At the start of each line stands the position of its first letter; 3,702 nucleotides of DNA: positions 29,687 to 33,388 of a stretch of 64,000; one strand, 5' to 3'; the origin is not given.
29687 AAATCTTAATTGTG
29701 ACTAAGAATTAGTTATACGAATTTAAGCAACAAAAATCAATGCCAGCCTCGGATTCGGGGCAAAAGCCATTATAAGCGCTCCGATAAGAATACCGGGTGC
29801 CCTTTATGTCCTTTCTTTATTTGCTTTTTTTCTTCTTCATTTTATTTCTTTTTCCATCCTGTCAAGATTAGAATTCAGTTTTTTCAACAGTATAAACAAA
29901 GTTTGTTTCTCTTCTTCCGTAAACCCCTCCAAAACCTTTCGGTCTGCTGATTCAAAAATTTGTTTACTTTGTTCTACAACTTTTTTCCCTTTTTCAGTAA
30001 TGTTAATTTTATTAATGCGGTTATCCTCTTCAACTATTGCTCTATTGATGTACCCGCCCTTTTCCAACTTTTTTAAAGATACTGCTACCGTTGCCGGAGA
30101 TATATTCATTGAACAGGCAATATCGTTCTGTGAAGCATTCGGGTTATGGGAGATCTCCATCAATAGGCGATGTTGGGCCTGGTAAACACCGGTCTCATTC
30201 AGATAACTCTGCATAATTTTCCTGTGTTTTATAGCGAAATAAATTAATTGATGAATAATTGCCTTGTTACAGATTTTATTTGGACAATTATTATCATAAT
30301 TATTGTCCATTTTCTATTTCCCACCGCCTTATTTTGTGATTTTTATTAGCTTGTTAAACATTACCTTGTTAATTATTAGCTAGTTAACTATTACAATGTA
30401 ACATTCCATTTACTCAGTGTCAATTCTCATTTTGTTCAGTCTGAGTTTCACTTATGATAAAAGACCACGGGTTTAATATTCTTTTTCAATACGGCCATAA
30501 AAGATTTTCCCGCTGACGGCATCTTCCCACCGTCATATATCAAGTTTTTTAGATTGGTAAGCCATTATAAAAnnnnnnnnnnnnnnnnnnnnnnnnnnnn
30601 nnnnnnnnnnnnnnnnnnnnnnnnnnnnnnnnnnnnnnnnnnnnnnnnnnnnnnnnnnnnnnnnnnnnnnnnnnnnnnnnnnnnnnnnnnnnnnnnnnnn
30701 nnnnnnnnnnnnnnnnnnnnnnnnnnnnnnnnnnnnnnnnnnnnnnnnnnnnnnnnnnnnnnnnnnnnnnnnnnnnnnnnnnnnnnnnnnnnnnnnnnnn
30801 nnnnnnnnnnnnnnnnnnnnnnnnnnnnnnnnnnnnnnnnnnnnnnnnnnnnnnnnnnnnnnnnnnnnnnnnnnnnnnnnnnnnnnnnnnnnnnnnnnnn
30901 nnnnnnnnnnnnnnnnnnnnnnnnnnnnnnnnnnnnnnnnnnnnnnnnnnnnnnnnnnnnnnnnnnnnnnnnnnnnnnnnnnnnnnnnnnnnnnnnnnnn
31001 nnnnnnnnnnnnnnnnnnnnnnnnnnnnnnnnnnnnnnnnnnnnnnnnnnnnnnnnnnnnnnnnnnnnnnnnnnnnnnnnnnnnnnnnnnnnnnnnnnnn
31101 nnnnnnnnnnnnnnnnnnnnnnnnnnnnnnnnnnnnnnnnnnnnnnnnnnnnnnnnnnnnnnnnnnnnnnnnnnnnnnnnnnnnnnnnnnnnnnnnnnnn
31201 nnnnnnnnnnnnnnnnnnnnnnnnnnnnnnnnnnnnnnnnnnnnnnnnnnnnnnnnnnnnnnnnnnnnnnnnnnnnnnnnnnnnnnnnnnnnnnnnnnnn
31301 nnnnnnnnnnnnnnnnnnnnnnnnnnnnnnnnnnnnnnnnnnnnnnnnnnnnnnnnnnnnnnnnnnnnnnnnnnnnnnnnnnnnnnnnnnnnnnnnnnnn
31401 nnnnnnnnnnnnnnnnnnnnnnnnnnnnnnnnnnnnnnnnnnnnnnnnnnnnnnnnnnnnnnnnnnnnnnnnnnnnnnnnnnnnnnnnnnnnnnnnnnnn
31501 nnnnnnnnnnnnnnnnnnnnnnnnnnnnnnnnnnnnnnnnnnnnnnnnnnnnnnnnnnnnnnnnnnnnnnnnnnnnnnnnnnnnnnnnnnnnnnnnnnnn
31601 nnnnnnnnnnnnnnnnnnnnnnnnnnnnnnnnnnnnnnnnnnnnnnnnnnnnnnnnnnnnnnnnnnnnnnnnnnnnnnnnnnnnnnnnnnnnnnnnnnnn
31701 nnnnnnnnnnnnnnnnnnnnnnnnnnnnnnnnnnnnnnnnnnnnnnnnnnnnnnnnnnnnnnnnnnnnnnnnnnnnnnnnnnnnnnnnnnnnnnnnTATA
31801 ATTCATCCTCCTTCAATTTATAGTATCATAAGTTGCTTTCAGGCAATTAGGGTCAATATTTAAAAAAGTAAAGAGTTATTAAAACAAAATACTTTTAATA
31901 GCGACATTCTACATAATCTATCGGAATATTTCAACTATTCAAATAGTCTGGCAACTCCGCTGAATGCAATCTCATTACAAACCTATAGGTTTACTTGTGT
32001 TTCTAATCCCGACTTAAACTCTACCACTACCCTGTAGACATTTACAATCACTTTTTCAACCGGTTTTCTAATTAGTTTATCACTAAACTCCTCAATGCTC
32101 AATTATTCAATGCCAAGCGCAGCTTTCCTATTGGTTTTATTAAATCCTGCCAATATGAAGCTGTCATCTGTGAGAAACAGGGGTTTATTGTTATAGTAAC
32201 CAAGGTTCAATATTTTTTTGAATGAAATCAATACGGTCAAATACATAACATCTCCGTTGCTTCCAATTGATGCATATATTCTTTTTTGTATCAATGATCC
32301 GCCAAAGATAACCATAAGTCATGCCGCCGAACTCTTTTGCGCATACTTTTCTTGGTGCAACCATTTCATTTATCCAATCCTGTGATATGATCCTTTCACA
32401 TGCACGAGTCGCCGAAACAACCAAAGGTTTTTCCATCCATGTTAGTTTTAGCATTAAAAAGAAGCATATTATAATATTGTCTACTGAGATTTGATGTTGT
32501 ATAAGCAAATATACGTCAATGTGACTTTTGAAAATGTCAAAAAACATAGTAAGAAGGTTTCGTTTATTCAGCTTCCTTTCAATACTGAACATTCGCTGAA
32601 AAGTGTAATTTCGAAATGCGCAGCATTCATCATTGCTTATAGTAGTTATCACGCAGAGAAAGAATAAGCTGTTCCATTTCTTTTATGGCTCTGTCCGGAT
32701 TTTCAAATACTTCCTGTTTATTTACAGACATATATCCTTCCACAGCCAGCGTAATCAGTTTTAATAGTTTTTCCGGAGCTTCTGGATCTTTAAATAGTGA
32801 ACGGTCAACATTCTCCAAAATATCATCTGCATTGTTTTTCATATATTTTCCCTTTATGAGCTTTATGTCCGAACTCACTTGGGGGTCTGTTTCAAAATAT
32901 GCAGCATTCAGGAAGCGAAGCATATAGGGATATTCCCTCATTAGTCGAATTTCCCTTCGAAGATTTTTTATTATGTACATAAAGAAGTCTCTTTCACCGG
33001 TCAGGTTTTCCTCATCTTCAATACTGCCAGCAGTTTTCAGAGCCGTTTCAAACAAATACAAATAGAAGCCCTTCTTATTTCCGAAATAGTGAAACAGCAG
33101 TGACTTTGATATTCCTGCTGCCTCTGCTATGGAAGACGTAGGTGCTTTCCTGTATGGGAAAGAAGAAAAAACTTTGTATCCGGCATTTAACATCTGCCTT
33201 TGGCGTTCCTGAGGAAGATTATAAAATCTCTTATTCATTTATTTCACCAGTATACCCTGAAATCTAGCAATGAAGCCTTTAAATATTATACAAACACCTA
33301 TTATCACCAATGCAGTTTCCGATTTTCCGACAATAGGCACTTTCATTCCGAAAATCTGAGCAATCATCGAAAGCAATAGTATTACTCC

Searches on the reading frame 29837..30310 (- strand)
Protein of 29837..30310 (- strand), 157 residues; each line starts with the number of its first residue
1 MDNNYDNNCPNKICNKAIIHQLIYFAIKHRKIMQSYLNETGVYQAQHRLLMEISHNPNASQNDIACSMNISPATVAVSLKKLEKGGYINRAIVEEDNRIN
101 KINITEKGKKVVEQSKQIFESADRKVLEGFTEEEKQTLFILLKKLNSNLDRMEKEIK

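Call 81: search_protein_families(library=pfam, proteins=[window:29837-30310:-], max_evalue=0.00001)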
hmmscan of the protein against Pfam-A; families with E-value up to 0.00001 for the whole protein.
window:29837-30310:- (157 aa): 6 families
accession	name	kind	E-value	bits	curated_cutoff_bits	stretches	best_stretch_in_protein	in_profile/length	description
PF01047.28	MarR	-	2.4e-13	50.2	24.6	1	44-99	3-58/59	MarR family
PF12802.13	MarR_2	-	5e-10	39.8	27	1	44-98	5-60/61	MarR family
PF13412.12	HTH_24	-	2.3e-08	33.9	21.9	1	48-88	7-47/48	Winged helix-turn-helix DNA-binding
PF22381.2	Staph_reg_Sar_Rot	-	6.2e-07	29.9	27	1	32-113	2-83/85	Transcriptional regulator SarA/Rot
PF01325.25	Fe_dep_repress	-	3.9e-06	27.4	26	1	59-89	23-53/60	Iron dependent repressor, N-terminal DNA binding domain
PF13601.12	HTH_34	-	5.5e-06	26.9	27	1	54-119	10-76/80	Winged helix DNA-binding domain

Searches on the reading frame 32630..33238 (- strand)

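Call 82: search_protein_families(library=pfam, proteins=[window:32630-33238:-], max_evalue=0.00001)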
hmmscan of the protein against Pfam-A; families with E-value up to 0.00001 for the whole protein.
window:32630-33238:- (202 aa): 1 family
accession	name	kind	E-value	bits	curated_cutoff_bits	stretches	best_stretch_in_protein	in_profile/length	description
PF00440.29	TetR_N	-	5.6e-10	39.3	24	1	17-60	2-45/47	Bacterial regulatory proteins, tetR family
